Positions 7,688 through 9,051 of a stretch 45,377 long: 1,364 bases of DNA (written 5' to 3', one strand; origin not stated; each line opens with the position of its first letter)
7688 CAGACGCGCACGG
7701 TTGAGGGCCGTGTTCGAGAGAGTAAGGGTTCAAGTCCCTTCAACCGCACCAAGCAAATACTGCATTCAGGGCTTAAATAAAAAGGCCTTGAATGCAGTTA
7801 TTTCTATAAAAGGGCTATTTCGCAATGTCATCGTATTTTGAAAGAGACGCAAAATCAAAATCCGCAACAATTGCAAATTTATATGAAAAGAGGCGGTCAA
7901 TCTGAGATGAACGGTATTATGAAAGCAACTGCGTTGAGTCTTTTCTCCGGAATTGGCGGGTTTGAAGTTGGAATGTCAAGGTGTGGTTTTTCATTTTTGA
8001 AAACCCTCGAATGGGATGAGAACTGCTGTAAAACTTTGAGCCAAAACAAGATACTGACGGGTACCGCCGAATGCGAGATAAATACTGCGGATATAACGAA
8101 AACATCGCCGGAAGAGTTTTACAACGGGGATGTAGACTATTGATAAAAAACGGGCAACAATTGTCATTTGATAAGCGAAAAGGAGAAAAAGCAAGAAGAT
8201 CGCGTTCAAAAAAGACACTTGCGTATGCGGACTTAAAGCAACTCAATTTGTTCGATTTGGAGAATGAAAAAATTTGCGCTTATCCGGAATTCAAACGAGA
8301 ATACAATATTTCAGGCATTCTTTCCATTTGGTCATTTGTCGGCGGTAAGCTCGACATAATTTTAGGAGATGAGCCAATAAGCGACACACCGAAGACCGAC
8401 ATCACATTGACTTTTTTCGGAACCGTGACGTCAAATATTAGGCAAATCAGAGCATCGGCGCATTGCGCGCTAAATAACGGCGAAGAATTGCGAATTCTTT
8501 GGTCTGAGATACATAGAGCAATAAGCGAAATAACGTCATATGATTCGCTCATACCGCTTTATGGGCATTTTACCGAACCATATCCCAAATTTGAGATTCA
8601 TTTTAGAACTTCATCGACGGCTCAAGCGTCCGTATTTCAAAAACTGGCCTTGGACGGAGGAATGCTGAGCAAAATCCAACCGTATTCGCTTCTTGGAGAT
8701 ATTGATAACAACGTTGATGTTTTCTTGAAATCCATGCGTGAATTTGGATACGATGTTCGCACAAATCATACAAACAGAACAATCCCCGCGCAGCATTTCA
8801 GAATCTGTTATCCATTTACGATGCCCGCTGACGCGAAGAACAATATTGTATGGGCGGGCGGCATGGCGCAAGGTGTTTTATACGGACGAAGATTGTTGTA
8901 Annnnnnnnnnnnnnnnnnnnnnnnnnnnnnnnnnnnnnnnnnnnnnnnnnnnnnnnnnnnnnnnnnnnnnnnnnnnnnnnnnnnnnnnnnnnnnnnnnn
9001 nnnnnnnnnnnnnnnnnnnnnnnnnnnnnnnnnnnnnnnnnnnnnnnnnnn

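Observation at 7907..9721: Catalytically degenerate, frame-broken C5-methyltransferase-like gene reading in frame into an intact-looking PD-(D/E)xK nuclease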

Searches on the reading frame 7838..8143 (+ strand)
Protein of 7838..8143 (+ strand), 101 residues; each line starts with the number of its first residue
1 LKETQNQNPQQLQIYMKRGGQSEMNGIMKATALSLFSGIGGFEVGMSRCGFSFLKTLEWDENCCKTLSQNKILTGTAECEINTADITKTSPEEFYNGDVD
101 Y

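Call 5: search_protein_families(library=pfam, proteins=[window:7838-8143:+], max_evalue=1)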
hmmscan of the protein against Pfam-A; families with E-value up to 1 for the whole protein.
window:7838-8143:+ (101 aa): 2 families
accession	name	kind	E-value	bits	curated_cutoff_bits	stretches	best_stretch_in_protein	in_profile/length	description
PF00145.23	DNA_methylase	-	3.5e-10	40.2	22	1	32-100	3-63/324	C-5 cytosine-specific DNA methylase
PF15690.10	NRIP1_repr_4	-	0.15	11.7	27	1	50-71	87-108/313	Nuclear receptor-interacting protein 1 repression 4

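Call 6: search_protein_families(library=ncbifam, proteins=[window:7838-8143:+], max_evalue=1)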
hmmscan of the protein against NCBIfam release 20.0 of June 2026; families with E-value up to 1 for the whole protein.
window:7838-8143:+ (101 aa): 2 families
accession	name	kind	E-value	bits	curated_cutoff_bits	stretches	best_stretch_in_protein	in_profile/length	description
TIGR00675.1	dcm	superfamily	1e-07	31.9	100.65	1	33-98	2-62/329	DNA (cytosine-5-)-methyltransferase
NF007772.0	PRK10458.1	subfamily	0.0082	14.7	710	1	32-73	91-132/472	DNA cytosine methylase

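Call 7: search_protein_families(library=padloc, proteins=[window:7838-8143:+], max_evalue=1)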
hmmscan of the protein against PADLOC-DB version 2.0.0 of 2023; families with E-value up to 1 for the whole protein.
window:7838-8143:+ (101 aa): 34 families (the best 25 are shown)
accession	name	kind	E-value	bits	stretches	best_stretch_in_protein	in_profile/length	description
PDLC03272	MTase_II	-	5e-14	50.2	1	6-98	51-137/407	Type II methyltransferase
PDLC03378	MTase_II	-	1.2e-11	42.5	1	28-95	1-63/344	Type II methyltransferase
PDLC00026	DruM2|DruM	-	3.3e-11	41.3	1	28-100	3-70/336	DNA cytosine methylase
PDLC03234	MTase_II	-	6.6e-11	40.1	1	29-95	4-65/375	Type II methyltransferase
PDLC03326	MTase_II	-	1.6e-06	25.5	1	28-72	3-47/412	Type II methyltransferase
PDLC00027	DruM2|DruM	-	1.7e-06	25.7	1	31-81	13-63/361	DNA cytosine methylase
PDLC00033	DruM2|DruM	-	3.4e-06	24.6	1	29-83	21-75/368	DNA cytosine methylase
PDLC02650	DrmMII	-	4.9e-06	23.7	1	27-92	6-71/435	DrmMII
PDLC03307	MTase_II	-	7e-06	23.5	1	31-84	2-55/382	Type II methyltransferase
PDLC03361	MTase_II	-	2.3e-05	21.4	1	30-90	87-145/455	Type II methyltransferase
PDLC02649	DrmMII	-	2.6e-05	21.4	1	29-71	4-46/422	DrmMII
PDLC00030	DruM2|DruM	-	3.2e-05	21.3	1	30-94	6-71/380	DNA cytosine methylase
PDLC02648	DrmMII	-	5e-05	20.3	1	23-73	15-65/468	DrmMII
PDLC00034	DruM2|DruM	-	8.2e-05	19.2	1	33-92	11-71/457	DNA cytosine methylase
PDLC00029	DruM2|DruM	-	0.00025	18.5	1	29-85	4-60/329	DNA cytosine methylase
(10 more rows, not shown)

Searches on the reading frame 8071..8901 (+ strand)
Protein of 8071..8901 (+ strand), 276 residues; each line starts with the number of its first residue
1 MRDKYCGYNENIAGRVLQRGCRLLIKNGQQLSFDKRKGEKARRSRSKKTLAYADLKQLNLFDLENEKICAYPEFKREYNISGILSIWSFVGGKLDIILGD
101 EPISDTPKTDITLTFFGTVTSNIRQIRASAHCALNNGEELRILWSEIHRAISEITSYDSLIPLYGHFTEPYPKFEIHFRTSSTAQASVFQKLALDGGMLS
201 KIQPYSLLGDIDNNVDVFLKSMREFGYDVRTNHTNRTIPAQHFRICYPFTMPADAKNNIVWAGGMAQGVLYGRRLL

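Call 5: search_protein_families(library=pfam, proteins=[window:8071-8901:+], max_evalue=1)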
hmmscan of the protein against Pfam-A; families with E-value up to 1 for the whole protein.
window:8071-8901:+ (276 aa): 1 family
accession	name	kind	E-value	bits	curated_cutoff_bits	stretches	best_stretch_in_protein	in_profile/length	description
PF11356.14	T2SSC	-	0.2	11.9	27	0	103-122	70-89/141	Type II secretion system protein C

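Call 6: search_protein_families(library=ncbifam, proteins=[window:8071-8901:+], max_evalue=1)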
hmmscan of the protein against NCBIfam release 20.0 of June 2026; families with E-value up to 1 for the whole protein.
window:8071-8901:+ (276 aa): 0 families

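Call 7: search_protein_families(library=padloc, proteins=[window:8071-8901:+], max_evalue=1)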
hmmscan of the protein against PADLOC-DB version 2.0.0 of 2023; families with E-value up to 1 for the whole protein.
window:8071-8901:+ (276 aa): 0 families

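Call 9: search_solved_structures(query=window:8071-8901:+, max_evalue=10)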
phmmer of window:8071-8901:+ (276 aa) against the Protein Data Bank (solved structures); distinct sequences matched with E-value up to 10: 0.

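Call 24: find_homologous_proteins(query=window:8140-8853:+, max_evalue=0.001)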
Query window:8140-8853:+ (238 aa): 18 proteins with E <= 0.001 among 406 candidates.
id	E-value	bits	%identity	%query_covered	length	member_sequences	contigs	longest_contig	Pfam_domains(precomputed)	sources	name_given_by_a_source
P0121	3.0e-157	539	100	100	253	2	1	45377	-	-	-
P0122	2.2e-66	242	56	81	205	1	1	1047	-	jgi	jgi:hypothetical protein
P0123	1.8e-53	200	43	100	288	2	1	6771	PF00145.24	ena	-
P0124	5.2e-53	198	43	100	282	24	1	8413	PF00145.24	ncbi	-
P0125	1.0e-52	197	45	100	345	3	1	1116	PF00145.24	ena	-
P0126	7.8e-52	195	41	100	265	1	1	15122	-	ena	-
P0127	8.0e-51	191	41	100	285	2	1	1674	PF00145.24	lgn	-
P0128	1.7e-49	187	42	98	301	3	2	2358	PF00145.24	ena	-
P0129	1.2e-43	168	38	100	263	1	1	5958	-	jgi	-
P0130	2.8e-43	167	38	100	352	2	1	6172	PF00145.24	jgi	-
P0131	1.9e-42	164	49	65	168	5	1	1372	-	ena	-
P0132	8.8e-37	145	46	63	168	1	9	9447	-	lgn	-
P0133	4.8e-24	104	39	62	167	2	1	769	-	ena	-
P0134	4.5e-23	100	41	54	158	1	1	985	-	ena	-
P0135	6.8e-21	93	40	55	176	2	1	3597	-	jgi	jgi:hypothetical protein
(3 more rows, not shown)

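Call 25: find_encoding_contigs(protein=P0124, flank=5000, max_places=3)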
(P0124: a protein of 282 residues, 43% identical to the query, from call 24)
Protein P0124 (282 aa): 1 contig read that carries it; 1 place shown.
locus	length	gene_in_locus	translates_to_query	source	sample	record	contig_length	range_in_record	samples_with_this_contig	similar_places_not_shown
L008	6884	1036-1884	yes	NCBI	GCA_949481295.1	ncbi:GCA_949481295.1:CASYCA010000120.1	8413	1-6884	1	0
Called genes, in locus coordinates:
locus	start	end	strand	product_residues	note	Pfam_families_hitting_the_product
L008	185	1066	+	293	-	PF00145:DNA_methylase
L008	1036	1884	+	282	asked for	PF00145:DNA_methylase (weak)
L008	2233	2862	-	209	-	-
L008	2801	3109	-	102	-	PF13560:HTH_31, PF12844:HTH_19, PF01381:HTH_3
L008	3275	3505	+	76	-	-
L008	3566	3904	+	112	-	PF06153:CdAMP_rec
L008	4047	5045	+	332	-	PF00005:ABC_tran, PF13304:AAA_21 (faint)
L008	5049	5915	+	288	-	PF12679:ABC2_membrane_2 (weak), PF12730:ABC2_membrane_4 (weak), PF12698:ABC2_membrane_3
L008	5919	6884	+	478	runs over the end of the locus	PF23357:DUF7088, PF09822:ABC_transp_aux, PF23355:IFT52_GIFT (weak)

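Call 26: find_encoding_contigs(protein=P0126, flank=5000, max_places=2)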
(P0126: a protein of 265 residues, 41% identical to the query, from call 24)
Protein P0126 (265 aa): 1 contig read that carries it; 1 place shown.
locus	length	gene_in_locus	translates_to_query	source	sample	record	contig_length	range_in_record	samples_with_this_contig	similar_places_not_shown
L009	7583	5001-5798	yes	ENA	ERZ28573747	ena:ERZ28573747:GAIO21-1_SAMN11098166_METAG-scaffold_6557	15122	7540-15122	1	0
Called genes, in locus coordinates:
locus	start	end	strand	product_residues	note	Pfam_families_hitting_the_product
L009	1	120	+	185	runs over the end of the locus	PF06114:Peptidase_M78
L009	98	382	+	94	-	-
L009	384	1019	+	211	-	-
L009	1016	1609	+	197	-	-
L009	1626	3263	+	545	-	PF03235:GmrSD_N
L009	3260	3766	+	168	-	PF06908:YpsA, PF02481:DNA_processg_A (weak)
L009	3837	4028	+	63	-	PF12728:HTH_17, PF00376:MerR (weak)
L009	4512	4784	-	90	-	-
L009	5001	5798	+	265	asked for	-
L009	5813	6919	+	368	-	PF09566:RE_SacI_N (weak)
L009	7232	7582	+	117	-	?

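Call 38: search_protein_representatives(protein=window:8140-8853:+)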
Query: 238 residues. Proteins with E-value up to 0.001 (for the whole library): 55; up to 1e-10: 38; up to 1e-30: 5. The best 55 are listed.
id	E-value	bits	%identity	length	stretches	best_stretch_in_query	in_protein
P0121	9.6e-158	539.4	100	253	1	1-238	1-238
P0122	7.2e-67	242.0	56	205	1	47-238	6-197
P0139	6.5e-45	170.2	39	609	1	5-231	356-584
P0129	3.7e-44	167.7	38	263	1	4-238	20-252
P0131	6.1e-43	163.7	49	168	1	87-238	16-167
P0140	4.4e-28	115.1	43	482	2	115-238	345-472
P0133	1.5e-24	103.5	41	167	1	86-230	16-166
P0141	1.7e-23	100.1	40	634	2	110-238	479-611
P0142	6.7e-23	98.2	39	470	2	107-238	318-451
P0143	2.5e-22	96.3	32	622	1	11-238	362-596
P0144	3.4e-22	95.8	41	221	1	111-231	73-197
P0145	1.2e-21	94.1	36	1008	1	88-230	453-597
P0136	6.6e-20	88.4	40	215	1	113-238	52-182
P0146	1.1e-19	87.6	34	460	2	116-231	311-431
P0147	4.5e-19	85.6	30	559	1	50-228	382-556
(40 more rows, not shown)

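Call 50: predict_structure(alignment_id=A2)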
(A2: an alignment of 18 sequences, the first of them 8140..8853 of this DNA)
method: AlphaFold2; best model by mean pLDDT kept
length: 238 residues; sequences in the alignment: 18
mean_pLDDT: 81.8   pTM: 0.75
mean pLDDT of the five models: 81.8, 80.3, 79.5, 78.6, 77.6
residues with pLDDT >= 90: 131; 70-90: 53; 50-70: 26; < 50: 28
segments of 3 or more residues with pLDDT < 50: 1-8, 22-37
pLDDT, mean of each block of 10 residues (from residue 1): 46 60 47 45 67 89 95 89 92 90 93 87 95 93 87 94 92 82 81 92 92 93 91 64
secondary structure, 60 per line:
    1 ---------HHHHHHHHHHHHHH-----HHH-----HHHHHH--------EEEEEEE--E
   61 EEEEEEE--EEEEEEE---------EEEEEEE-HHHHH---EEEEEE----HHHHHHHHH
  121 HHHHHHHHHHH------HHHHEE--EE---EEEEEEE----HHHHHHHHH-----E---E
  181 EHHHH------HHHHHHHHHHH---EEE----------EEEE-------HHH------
elements in order: H10-23 H37-42 E51-57 E60-67 E70-76 E86-92 H94-98 E102-107 H112-131 H138-141 E151-157 H162-170 H182-185 H192-202 E206-208 E219-222

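Call 54: fold_search(model_id=the predicted structure, library=pdb)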
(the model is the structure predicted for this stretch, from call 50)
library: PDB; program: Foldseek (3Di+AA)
matches with E <= 10: 718; with E <= 0.001: 0
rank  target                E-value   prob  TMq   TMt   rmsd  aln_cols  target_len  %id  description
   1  8qyj_M                2.8e-02  0.85  0.22  0.39   7.5       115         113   10  Human 20S proteasome assembly structure 1 (released 2024-02-21)
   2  8pzo_A                5.5e-02  0.85  0.19  0.33   9.2        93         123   12  LpdD (released 2024-01-17)
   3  8pzh_B                7.5e-02  0.82  0.19  0.34   7.5        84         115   12  LpdD (H61A) mutant (released 2024-01-17)
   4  7dia                  9.0e-02  0.06  0.15  0.04  17.0       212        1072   12  Falcilysin in complex with mefloquine (released 2021-12-01)
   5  8qyj_L                1.0e-01  0.57  0.21  0.36   7.4       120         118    8  Human 20S proteasome assembly structure 1 (released 2024-02-21)
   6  8pzh_A                1.2e-01  0.75  0.19  0.34   7.5        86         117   12  LpdD (H61A) mutant (released 2024-01-17)
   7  8po5_A                1.2e-01  0.72  0.19  0.32   7.9        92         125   13  Lactobacillus plantarum LpdD (released 2024-01-17)
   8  8po5_B                1.3e-01  0.69  0.18  0.32   8.1        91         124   12  Lactobacillus plantarum LpdD (released 2024-01-17)
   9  8p4w                  1.8e-01  0.33  0.19  0.32   8.5       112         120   12  Lactobacillus plantarum LpdD mutant - H35A (released 2024-06-12)
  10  8wyu                  2.3e-01  0.06  0.16  0.05  17.3       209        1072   12  Open Falcilysin, from MK-4815-treated dataset (released 2024-08-07)
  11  2z5b_B                2.4e-01  0.14  0.16  0.24   8.2        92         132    8  Crystal Structure of a Novel Chaperone Complex for Yeast 20S Proteasome Assembly (released 2008-01-22)
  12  4zlf                  3.8e-01  0.12  0.13  0.05   6.2        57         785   10  Cellobionic acid phosphorylase - cellobionic acid complex (released 2015-06-10)
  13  2z5b_A                4.0e-01  0.25  0.22  0.34   5.7       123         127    7  Crystal Structure of a Novel Chaperone Complex for Yeast 20S Proteasome Assembly (released 2008-01-22)
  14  6jpt                  4.0e-01  0.15  0.19  0.31   7.1        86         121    5  Crystal structure of human PAC3 homodimer (trigonal form) (released 2019-05-29)
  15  8xi1_A                4.3e-01  0.08  0.14  0.05  12.4        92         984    6  Cellodextrin phosphorylase from Clostridium thermocellum mutant - all cysteine residues were substituted with serines (released 2024-12-25)
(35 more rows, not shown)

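Call 59: find_encoding_contigs(protein=P0121, flank=3000, max_places=6)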
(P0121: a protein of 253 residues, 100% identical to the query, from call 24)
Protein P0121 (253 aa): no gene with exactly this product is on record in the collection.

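Call 60: find_encoding_contigs(protein=P0122, flank=3000, max_places=3)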
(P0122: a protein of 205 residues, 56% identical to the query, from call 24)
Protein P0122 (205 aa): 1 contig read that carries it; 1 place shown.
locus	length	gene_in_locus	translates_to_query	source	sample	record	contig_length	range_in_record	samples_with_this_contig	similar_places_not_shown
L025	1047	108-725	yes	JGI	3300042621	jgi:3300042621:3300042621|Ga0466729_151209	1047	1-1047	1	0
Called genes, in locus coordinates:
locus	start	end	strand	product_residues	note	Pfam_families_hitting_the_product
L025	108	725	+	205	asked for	-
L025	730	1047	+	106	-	?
